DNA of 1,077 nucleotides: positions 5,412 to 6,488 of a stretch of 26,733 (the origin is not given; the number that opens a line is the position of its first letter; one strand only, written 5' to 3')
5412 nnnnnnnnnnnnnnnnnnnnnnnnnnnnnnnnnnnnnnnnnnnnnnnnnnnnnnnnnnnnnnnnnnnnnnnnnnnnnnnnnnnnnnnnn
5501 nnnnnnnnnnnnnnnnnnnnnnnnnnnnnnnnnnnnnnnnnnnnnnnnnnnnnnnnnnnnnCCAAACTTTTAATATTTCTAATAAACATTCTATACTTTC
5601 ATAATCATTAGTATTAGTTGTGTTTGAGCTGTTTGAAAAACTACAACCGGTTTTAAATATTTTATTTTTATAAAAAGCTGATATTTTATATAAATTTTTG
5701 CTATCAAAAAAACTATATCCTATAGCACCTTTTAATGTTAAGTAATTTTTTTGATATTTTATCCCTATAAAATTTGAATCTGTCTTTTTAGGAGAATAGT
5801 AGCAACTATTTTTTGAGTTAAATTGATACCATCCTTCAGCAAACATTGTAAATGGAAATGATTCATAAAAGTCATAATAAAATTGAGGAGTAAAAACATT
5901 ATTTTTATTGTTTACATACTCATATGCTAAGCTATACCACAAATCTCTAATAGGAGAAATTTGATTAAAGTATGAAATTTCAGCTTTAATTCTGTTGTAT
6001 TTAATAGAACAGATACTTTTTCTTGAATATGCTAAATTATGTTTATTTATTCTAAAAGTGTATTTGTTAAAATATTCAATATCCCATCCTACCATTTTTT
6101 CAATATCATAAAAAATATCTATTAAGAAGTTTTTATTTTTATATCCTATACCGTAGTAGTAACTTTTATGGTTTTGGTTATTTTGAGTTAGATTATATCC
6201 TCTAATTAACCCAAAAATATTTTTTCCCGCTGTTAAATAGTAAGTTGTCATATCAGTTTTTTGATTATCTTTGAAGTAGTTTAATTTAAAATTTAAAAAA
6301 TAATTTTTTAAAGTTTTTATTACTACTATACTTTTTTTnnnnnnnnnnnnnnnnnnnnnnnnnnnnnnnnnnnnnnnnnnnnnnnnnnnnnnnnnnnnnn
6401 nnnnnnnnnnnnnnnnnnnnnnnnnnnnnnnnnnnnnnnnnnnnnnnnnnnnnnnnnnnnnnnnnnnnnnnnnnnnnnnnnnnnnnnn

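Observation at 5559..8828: Export protein carries a Csd6/Pgp2-type NTF2 domain between TPRs and barrel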

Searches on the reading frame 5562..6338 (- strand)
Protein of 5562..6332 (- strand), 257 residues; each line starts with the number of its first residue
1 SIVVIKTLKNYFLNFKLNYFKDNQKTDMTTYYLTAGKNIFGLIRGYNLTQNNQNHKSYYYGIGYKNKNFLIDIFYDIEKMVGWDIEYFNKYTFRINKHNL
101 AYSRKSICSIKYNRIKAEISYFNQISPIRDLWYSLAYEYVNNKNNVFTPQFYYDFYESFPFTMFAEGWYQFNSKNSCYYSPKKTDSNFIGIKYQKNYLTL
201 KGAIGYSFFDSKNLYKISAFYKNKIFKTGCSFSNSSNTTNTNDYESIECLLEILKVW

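Call 6: search_protein_families(library=pfam, proteins=[window:5562-6332:-], max_evalue=10)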
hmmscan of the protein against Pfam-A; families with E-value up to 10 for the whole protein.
seq(257 aa): 0 families

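Call 7: search_protein_families(library=ncbifam, proteins=[window:5562-6332:-], max_evalue=10)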
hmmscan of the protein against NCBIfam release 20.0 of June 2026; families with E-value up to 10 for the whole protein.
seq(257 aa): 0 families

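Call 21: find_related_loci(query=A1, collection=genome_contigs, flank=8000)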
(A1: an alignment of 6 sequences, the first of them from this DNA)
Query A1 (259 aa) in genome_contigs; peptide patterns used: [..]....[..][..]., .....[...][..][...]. (x = any residue, [..] = any of these).
38 stretches matched a pattern; 8 encode a relative of the query (tblastn E <= 1e-3); 8 distinct loci.
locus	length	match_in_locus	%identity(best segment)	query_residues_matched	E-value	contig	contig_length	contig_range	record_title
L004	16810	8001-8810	47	18-259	5e-69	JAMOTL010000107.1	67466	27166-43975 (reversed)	MAG: Nautiliaceae bacterium isolate 4571-419_metabat2_scaf2bin.004 4571-419_scaffold_90_c1, whole genome shotgun sequenc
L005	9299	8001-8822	39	15-259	2e-49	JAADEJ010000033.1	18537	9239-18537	MAG: Campylobacterota bacterium isolate L_MetaBat.201 contig-127_2836, whole genome shotgun sequence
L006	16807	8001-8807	40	13-259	3e-47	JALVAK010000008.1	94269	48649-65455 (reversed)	MAG: Nautiliaceae bacterium isolate 132-544_metabat2_scaf2bin.072 132-544_scaffold_11_c1, whole genome shotgun sequence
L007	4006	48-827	40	21-259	2e-45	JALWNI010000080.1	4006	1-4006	MAG: Nautiliaceae bacterium isolate M17_metabat2_scaf2bin.246 M17_NODE_33548_length_4006_cov_2.052849, whole genome shot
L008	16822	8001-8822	41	6-259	4e-42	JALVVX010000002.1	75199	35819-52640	MAG: Nautiliaceae bacterium isolate M10_metabat1_scaf2bin.060 M10_NODE_104_length_75199_cov_219.848319, whole genome sho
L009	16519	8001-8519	49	100-259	1e-40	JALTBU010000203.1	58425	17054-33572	MAG: Nautiliaceae bacterium isolate S013_maxbin2_scaf2bin.098 S013_NODE_62_length_58425_cov_84.851401, whole genome shot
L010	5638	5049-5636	36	48-234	1e-30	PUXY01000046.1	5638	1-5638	MAG: Epsilonproteobacteria bacterium isolate EPR_DSHV_bin 189 contig-127_19474, whole genome shotgun sequence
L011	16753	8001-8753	30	15-236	5e-27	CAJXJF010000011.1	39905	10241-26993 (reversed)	MAG TPA_asm: uncultured Nitratifractor sp. isolate ERR1163132_bin.8_MetaBAT_v2.12.1_MAG genome assembly, contig: NODE_11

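Call 24: search_protein_representatives(alignment_id=A1)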
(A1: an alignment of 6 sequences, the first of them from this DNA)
Query: 6 sequences, 300 profile positions. Proteins with E-value up to 0.001 (for the whole library): 65; up to 1e-10: 58; up to 1e-30: 15. The best 65 are listed.
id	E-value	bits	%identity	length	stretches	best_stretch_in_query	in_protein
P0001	1.3e-117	408.7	-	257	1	50-300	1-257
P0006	1.1e-109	382.7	-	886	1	2-300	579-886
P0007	3.7e-95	335.0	-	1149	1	2-300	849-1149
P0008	1.1e-75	271.1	-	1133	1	2-300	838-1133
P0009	1.5e-72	260.8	-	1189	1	30-300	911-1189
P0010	1.5e-58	214.8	-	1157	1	25-300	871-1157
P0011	2.9e-54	200.7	-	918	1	14-300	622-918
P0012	1.7e-52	195.0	-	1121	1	14-296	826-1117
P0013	2.6e-48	181.2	-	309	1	24-300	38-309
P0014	1.0e-43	166.1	-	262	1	33-300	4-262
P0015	8.5e-42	159.8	-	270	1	2-256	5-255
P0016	1.3e-38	149.3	-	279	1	23-300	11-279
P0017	4.0e-38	147.7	-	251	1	58-298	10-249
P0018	7.9e-38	146.8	-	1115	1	35-298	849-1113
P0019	9.2e-35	136.7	-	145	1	158-300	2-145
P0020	1.6e-30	122.8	-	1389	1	16-293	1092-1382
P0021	5.7e-29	117.7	-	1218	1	23-300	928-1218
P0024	1.0e-24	103.7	-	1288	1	144-300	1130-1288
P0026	3.6e-24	101.9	-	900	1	73-300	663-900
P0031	1.7e-22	96.4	-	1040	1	121-300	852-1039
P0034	9.9e-22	93.9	-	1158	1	120-300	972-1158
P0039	1.4e-20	90.1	-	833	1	100-300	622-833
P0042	7.3e-19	84.5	-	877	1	71-300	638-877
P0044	2.1e-18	83.0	-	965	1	81-293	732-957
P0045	2.1e-18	83.0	-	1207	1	127-300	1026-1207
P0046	4.5e-18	81.9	-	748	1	123-300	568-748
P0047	6.7e-18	81.4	-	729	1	17-300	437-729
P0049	2.7e-17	79.4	-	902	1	146-300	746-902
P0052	2.0e-16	76.5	-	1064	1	105-300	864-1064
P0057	3.9e-13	65.7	-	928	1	62-300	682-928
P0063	2.1e-10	56.7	-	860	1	70-283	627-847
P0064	3.7e-10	55.9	-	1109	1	73-297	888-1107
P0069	8.8e-04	35.0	-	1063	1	118-300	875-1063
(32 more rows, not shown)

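Call 42: search_solved_structures(query=A1, max_evalue=10, show_alignments=2)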
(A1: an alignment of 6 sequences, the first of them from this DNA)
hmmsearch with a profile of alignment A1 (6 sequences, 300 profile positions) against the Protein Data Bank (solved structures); distinct sequences matched with E-value up to 10: 0.

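Call 49: search_protein_families(library=pfam, proteins=[P0031, P0044, P0057, P0049, P0026, P0042, P0063, P0039, P0046, P0047], max_evalue=0.0001)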
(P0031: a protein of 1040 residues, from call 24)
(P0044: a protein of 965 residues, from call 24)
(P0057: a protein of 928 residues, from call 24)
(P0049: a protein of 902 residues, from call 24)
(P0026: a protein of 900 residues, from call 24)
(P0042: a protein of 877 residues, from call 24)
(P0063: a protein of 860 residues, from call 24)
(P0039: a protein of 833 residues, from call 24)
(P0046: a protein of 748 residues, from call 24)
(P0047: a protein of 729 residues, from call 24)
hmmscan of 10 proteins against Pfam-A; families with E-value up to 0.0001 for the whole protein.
P0031 (1040 aa): 5 families
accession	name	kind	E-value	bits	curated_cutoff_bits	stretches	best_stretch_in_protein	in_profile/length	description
PF14559.12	TPR_19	-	2.7e-34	117.7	25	0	376-413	26-63/68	Tetratricopeptide repeat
PF13428.12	TPR_14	-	3.3e-22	77.2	23.5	0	442-481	3-42/44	Tetratricopeptide repeat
PF12895.13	ANAPC3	-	8.6e-09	36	27.2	0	247-324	4-81/82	Anaphase-promoting complex, cyclosome, subunit 3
PF14561.12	TPR_20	-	5.3e-07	30.3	25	0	21-72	6-57/90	Tetratricopeptide repeat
PF07719.23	TPR_2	-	9.9e-06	25.7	27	0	444-471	5-32/34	Tetratricopeptide repeat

P0044 (965 aa): 3 families
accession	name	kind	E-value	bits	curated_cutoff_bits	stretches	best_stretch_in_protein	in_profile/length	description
PF14559.12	TPR_19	-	1.7e-14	54.3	25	0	327-371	19-63/68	Tetratricopeptide repeat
PF14853.12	Fis1_TPR_C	-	1.4e-05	25.6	25.3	0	480-511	14-45/53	Fis1 C-terminal tetratricopeptide repeat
PF13428.12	TPR_14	-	3.3e-05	24.6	23.5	0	336-369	4-38/44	Tetratricopeptide repeat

P0057 (928 aa): 11 families
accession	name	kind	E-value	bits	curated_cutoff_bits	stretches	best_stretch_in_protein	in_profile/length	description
PF14559.12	TPR_19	-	9.7e-29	99.9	25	3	472-526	3-57/68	Tetratricopeptide repeat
PF13428.12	TPR_14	-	1.2e-21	75.4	23.5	0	464-501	5-42/44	Tetratricopeptide repeat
PF12895.13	ANAPC3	-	8e-16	58.5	27.2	2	444-519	6-81/82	Anaphase-promoting complex, cyclosome, subunit 3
PF13432.12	TPR_16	-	3.2e-14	53.5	32.7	0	466-523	3-60/65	Tetratricopeptide repeat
PF07719.23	TPR_2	-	3.1e-11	42.9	27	0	465-493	6-34/34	Tetratricopeptide repeat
PF13424.12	TPR_12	-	9.1e-11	42.2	30.1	0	327-353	47-73/77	Tetratricopeptide repeat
PF23914.1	TPR_CcmH_CycH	-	6.6e-08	33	42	0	273-352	62-148/158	Cytochrome c-type biogenesis protein H TPR domain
PF13176.12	TPR_7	-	1.2e-07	31.6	27.9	0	334-358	8-32/36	Tetratricopeptide repeat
PF14561.12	TPR_20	-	5.2e-07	30.3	25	0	24-73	11-62/90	Tetratricopeptide repeat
PF13181.12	TPR_8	-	1.4e-05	25.3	25.7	0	327-357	3-33/34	Tetratricopeptide repeat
PF09613.16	HrpB1_HrpK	-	2.1e-05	24.6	29.3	0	291-336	41-85/126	Bacterial type III secretion protein (HrpB1_HrpK)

P0049 (902 aa): 8 families
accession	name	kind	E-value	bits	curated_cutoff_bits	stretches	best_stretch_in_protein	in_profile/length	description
PF14559.12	TPR_19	-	1.3e-19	70.7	25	0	541-592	3-55/68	Tetratricopeptide repeat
PF13428.12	TPR_14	-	1.6e-14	53.4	23.5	0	330-367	2-39/44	Tetratricopeptide repeat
PF13432.12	TPR_16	-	7.5e-11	42.7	32.7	0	300-362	4-64/65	Tetratricopeptide repeat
PF12895.13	ANAPC3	-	7.6e-11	42.6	27.2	0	411-485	6-81/82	Anaphase-promoting complex, cyclosome, subunit 3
PF14561.12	TPR_20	-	3e-10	40.7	25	0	242-286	3-47/90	Tetratricopeptide repeat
PF21545.3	T7SS_EccA1_N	-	3.1e-06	27.1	27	0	305-374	180-248/272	T7SS, ESX-1 secretion system protein EccA1, N-terminal domain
PF13424.12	TPR_12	-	5.4e-06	27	30.1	0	34-62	41-69/77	Tetratricopeptide repeat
PF13431.12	TPR_17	-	1e-05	25.9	24.4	0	28-59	3-34/34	Tetratricopeptide repeat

P0026 (900 aa): 7 families
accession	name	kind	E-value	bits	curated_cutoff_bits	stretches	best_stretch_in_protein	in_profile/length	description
PF14559.12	TPR_19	-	8.9e-18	64.8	25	0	28-69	13-54/68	Tetratricopeptide repeat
PF13428.12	TPR_14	-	6.3e-15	54.6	23.5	0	225-262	6-43/44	Tetratricopeptide repeat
PF13432.12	TPR_16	-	4.3e-10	40.3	32.7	0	299-355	10-64/65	Tetratricopeptide repeat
PF14561.12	TPR_20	-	1.8e-09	38.2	25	0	373-410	8-45/90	Tetratricopeptide repeat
PF24575.1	TPR_Slam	-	5e-09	37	35.2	0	227-273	54-100/104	Surface lipoprotein assembly modifier, N-terminal TPR repeats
PF12895.13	ANAPC3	-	1.3e-06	29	27.2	0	401-476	3-79/82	Anaphase-promoting complex, cyclosome, subunit 3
PF13431.12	TPR_17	-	2.5e-06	27.8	24.4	0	29-59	2-32/34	Tetratricopeptide repeat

P0042 (877 aa): 1 family
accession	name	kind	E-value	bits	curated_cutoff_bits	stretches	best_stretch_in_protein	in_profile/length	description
PF13428.12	TPR_14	-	3.9e-07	30.6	23.5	0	309-340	6-37/44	Tetratricopeptide repeat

P0063 (860 aa): 11 families
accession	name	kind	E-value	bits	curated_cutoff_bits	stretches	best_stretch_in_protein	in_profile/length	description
PF14559.12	TPR_19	-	2e-21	76.5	25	0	173-230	2-61/68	Tetratricopeptide repeat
PF13428.12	TPR_14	-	5.7e-19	67.1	23.5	0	264-301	6-43/44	Tetratricopeptide repeat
PF12895.13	ANAPC3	-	1.6e-16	60.8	27.2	0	110-187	3-81/82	Anaphase-promoting complex, cyclosome, subunit 3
PF13432.12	TPR_16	-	9.6e-11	42.4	32.7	0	426-467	20-60/65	Tetratricopeptide repeat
PF07719.23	TPR_2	-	2.4e-10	40.2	27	0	169-190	8-29/34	Tetratricopeptide repeat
PF13424.12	TPR_12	-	8.7e-07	29.5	30.1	0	169-190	52-73/77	Tetratricopeptide repeat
PF24575.1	TPR_Slam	-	2.4e-06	28.4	35.2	0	370-459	15-103/104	Surface lipoprotein assembly modifier, N-terminal TPR repeats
PF13181.12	TPR_8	-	3.3e-05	24.2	25.7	0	169-190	8-29/34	Tetratricopeptide repeat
PF25063.1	ARM_TT21_C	-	6.2e-05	23.4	35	0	38-73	97-132/209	Tetratricopeptide repeat protein 21 C-terminal ARM domain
PF14561.12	TPR_20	-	8.9e-05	23.2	25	0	21-70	7-56/90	Tetratricopeptide repeat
PF13174.12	TPR_6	-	9.1e-05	23.3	26.3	0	270-291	11-32/33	Tetratricopeptide repeat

P0039 (833 aa): 2 families
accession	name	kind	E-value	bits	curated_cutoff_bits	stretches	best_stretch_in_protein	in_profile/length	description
PF13428.12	TPR_14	-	1.2e-07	32.1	23.5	0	261-302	3-44/44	Tetratricopeptide repeat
PF14559.12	TPR_19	-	3e-06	27.9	25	0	404-457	4-57/68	Tetratricopeptide repeat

P0046 (748 aa): 3 families
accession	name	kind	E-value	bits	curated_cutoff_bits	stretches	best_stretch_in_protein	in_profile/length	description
PF14559.12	TPR_19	-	2.7e-12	47.3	25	0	28-64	12-49/68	Tetratricopeptide repeat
PF13428.12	TPR_14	-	1.9e-08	34.6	23.5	0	347-387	2-43/44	Tetratricopeptide repeat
PF14561.12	TPR_20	-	1.2e-05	26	25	0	27-63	9-45/90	Tetratricopeptide repeat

P0047 (729 aa): 2 families
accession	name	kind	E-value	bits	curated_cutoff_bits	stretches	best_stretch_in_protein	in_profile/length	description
PF13428.12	TPR_14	-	8.6e-08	32.6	23.5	0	149-177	6-34/44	Tetratricopeptide repeat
PF13424.12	TPR_12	-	2.7e-07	31.1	30.1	0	113-175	9-76/77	Tetratricopeptide repeat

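Call 71: list_cluster_members(proteins=[P0020, P0021, P0024, P0034, P0045, P0052, P0064, P0069, P0031, P0057])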
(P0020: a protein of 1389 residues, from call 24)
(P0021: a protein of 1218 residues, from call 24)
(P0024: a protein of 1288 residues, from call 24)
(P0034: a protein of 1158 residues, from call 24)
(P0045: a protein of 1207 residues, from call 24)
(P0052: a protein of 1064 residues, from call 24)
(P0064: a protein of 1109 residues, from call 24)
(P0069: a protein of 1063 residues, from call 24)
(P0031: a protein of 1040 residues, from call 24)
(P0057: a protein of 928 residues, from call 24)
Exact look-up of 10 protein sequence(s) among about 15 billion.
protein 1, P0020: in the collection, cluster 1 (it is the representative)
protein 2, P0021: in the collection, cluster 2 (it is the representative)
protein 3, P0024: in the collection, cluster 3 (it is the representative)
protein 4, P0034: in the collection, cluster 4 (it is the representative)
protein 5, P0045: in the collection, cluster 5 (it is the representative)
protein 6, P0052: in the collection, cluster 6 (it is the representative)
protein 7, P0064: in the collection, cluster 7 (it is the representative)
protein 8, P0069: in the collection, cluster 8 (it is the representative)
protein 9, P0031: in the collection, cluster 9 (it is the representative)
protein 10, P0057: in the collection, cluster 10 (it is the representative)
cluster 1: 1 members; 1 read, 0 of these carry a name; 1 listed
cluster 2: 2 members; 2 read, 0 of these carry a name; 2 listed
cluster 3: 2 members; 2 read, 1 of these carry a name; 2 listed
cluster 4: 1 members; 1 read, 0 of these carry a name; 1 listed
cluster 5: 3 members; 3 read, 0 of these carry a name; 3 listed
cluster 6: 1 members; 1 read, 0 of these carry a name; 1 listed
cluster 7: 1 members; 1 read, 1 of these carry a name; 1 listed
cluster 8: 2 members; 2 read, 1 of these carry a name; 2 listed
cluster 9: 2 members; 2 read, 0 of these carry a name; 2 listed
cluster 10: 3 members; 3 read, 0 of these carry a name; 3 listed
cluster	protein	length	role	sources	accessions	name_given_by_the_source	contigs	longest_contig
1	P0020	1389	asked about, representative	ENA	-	-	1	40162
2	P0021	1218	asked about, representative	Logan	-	-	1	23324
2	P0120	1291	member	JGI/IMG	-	-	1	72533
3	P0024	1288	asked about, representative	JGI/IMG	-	tetratricopeptide (TPR) repeat protein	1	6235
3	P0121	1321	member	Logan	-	-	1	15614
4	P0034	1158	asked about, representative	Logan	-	-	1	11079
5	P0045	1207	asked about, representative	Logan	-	-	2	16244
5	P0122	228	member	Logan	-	-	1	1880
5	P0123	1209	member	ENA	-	-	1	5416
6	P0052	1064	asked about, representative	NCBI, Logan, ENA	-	-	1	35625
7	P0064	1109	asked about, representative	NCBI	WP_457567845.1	tetratricopeptide repeat protein [Desulfurobacterium sp.]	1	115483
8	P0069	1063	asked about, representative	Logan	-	-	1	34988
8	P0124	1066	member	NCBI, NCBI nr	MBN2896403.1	MAG: hypothetical protein JXK05_11005 [Campylobacterales bacterium] | hypothetical protein [Campylobacterales bacterium]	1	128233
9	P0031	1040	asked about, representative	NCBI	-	-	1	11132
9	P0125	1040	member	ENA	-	-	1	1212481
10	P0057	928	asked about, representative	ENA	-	-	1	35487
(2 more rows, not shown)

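Call 72: find_encoding_contigs(protein=P0064, flank=7000, max_places=2)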
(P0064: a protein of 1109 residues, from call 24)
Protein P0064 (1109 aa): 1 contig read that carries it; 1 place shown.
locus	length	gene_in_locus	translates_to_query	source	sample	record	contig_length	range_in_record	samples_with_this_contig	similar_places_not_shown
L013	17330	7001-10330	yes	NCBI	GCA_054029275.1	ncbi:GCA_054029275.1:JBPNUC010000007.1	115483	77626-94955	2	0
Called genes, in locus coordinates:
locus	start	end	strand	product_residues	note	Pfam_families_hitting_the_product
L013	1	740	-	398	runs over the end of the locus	PF04413:Glycos_transf_N, PF00534:Glycos_transf_1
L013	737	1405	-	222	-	PF13353:Fer4_12 (weak), PF04055:Radical_SAM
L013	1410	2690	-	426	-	PF03447:NAD_binding_3, PF00742:Homoserine_dh, PF01842:ACT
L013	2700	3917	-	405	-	PF00155:Aminotran_1_2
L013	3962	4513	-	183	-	PF01661:Macro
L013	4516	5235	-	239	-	PF20260:PUA_4, PF04452:Methyltrans_RNA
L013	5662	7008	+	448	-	-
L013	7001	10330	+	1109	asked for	PF12895:ANAPC3 (faint), PF14559:TPR_19 (weak), PF13429:TPR_15 (weak), PF00515:TPR_1 (weak), PF07719:TPR_2 (weak), PF13371:TPR_9 (weak), PF13432:TPR_16 (weak), PF24125:Cds6_C, +9 more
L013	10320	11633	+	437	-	PF13506:Glyco_transf_21, PF00535:Glycos_transf_2, PF10111:Glyco_tranf_2_2, PF13641:Glyco_tranf_2_3, PF01644:Chitin_synth_1 (faint), PF03142:Chitin_synth_2, PF13632:Glyco_trans_2_3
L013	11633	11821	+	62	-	-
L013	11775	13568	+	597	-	PF08532:Glyco_hydro_42M (weak), PF03065:Glyco_hydro_57, PF01522:Polysacc_deac_1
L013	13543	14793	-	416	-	-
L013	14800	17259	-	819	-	PF02861:Clp_N, PF23569:NBD_SMAX1, PF00004:AAA, PF17871:AAA_lid_9, PF07724:AAA_2, PF07728:AAA_5, PF00004:AAA, PF10431:ClpB_D2-small, +10 more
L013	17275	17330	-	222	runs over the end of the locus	PF02463:SMC_N (weak), PF00005:ABC_tran, PF13304:AAA_21 (faint)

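Call 73: find_encoding_contigs(protein=P0031, flank=7000, max_places=2)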
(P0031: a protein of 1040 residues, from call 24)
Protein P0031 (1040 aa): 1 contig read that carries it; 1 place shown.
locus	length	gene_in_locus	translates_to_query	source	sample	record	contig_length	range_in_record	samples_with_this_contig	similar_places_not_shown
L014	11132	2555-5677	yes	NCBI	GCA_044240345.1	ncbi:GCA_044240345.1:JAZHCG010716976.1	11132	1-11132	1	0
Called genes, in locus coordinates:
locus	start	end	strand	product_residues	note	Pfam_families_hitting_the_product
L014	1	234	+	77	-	?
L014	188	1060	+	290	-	PF02535:Zip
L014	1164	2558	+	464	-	-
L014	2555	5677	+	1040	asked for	PF12895:ANAPC3 (faint), PF13428:TPR_14 (faint), PF14559:TPR_19 (faint), PF14561:TPR_20 (faint), PF07719:TPR_2 (faint)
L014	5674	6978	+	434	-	PF13506:Glyco_transf_21, PF13641:Glyco_tranf_2_3, PF00535:Glycos_transf_2, PF10111:Glyco_tranf_2_2, PF01644:Chitin_synth_1 (faint), PF03142:Chitin_synth_2 (weak), PF13632:Glyco_trans_2_3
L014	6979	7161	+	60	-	-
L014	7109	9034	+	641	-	PF01522:Polysacc_deac_1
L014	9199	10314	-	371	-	PF20420:DUF6702, PF13795:HupE_UreJ_2, PF04955:HupE_UreJ (weak)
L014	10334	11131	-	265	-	?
